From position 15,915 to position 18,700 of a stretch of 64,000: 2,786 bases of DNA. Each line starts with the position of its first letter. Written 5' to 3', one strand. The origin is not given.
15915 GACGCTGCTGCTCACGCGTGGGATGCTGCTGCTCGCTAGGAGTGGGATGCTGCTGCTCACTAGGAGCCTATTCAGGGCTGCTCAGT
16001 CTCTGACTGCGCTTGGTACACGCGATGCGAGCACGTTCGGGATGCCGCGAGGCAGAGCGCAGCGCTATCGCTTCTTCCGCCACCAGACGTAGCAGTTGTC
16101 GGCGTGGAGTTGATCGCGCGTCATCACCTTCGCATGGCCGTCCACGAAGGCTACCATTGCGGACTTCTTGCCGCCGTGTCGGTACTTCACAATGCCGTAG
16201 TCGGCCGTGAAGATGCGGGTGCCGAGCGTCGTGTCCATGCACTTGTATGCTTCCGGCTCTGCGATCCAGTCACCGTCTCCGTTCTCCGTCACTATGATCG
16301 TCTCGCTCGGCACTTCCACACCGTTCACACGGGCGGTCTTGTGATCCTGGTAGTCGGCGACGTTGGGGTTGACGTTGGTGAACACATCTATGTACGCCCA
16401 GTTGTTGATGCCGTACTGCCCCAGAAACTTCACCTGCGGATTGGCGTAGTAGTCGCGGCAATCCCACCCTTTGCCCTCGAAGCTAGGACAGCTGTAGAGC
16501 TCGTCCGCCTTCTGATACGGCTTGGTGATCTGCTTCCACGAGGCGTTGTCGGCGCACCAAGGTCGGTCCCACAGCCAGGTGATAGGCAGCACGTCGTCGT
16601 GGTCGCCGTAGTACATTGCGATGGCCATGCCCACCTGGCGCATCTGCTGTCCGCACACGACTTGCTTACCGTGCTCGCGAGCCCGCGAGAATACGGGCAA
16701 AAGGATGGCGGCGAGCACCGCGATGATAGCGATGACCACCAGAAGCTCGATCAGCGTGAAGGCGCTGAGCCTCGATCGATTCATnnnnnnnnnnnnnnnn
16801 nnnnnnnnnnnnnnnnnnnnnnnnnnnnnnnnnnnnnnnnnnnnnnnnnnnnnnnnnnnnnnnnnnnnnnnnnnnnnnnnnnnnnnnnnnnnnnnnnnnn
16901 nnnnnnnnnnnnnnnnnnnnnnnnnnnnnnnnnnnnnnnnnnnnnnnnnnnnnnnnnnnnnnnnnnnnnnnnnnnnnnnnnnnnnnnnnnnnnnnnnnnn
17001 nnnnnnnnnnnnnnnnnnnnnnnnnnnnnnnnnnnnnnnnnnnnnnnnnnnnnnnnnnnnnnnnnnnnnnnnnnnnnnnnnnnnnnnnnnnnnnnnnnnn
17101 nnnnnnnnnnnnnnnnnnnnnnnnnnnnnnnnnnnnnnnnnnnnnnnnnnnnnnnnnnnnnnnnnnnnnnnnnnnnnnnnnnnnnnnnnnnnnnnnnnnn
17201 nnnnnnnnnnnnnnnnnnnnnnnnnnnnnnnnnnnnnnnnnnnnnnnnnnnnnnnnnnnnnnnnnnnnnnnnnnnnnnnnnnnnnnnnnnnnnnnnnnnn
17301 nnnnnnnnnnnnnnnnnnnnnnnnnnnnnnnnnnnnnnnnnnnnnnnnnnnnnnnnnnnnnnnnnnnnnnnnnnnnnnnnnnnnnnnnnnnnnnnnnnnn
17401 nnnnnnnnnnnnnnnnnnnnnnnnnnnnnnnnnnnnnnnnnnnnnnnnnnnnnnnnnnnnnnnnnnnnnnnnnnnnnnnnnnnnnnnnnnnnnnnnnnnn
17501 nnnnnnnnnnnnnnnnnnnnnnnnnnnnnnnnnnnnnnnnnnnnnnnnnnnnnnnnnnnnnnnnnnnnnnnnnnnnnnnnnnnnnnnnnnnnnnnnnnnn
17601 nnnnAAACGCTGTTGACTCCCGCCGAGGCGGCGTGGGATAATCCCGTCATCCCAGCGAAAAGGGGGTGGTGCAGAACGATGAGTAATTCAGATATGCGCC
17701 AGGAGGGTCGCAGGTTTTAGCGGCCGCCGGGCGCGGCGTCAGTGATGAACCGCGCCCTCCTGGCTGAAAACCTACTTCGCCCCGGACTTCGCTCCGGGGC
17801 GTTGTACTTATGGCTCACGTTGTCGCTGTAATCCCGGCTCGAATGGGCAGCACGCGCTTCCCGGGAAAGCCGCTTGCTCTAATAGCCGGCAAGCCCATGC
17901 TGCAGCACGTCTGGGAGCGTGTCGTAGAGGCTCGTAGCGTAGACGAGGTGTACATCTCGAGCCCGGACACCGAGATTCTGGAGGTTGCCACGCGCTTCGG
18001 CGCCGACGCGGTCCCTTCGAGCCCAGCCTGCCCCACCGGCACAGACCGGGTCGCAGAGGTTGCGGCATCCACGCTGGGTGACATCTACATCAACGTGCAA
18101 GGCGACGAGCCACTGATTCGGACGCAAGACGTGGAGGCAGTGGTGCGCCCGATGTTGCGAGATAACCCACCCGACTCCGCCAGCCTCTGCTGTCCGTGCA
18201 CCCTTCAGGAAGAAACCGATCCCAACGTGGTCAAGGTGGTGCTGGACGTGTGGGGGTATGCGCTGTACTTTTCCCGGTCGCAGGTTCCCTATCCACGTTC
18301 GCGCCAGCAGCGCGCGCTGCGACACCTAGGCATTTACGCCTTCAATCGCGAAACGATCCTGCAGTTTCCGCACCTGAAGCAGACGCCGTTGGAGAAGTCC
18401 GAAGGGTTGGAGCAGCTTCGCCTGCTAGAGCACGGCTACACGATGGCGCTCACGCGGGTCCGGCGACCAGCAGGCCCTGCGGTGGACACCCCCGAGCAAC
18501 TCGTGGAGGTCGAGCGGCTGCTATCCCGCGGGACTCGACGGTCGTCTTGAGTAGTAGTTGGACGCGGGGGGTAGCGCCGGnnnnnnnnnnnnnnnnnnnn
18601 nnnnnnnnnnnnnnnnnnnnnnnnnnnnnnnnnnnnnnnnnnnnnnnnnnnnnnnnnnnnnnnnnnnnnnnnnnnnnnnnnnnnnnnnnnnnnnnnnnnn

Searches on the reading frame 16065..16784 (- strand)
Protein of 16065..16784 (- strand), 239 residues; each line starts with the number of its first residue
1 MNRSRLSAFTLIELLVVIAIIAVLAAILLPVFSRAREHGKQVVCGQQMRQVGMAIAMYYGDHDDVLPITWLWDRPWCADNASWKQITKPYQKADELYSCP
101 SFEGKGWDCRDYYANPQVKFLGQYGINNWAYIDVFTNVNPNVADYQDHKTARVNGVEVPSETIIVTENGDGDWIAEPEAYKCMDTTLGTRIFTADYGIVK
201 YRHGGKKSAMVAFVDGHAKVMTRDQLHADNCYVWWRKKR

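Call 112: search_protein_families(library=pfam, proteins=[window:16065-16784:-], max_evalue=0.001)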
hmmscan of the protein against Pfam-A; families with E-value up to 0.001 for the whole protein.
window:16065-16784:- (239 aa): 1 family
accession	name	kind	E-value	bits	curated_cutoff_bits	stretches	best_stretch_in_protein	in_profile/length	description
PF07963.17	N_methyl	-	6.8e-07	29.1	21.2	1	6-29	4-27/27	Prokaryotic N-terminal methylation motif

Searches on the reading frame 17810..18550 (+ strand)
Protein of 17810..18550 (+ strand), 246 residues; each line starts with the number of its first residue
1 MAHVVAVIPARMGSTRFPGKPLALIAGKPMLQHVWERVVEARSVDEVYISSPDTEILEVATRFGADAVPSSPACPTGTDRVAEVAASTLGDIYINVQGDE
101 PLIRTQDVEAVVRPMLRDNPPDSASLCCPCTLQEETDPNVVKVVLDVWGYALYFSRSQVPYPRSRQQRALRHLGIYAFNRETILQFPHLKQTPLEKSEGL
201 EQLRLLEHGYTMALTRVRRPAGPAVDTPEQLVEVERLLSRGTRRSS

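Call 112: search_protein_families(library=pfam, proteins=[window:17810-18550:+], max_evalue=0.001)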
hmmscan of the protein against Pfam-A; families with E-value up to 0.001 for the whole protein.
window:17810-18550:+ (246 aa): 2 families
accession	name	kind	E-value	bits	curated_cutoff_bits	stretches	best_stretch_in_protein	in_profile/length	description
PF02348.25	CTP_transf_3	-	3e-49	168.2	22.6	1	5-209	1-214/217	Cytidylyltransferase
PF12804.13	NTP_transf_3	-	1.3e-08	35.7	27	1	11-135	11-127/160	MobA-like NTP transferase domain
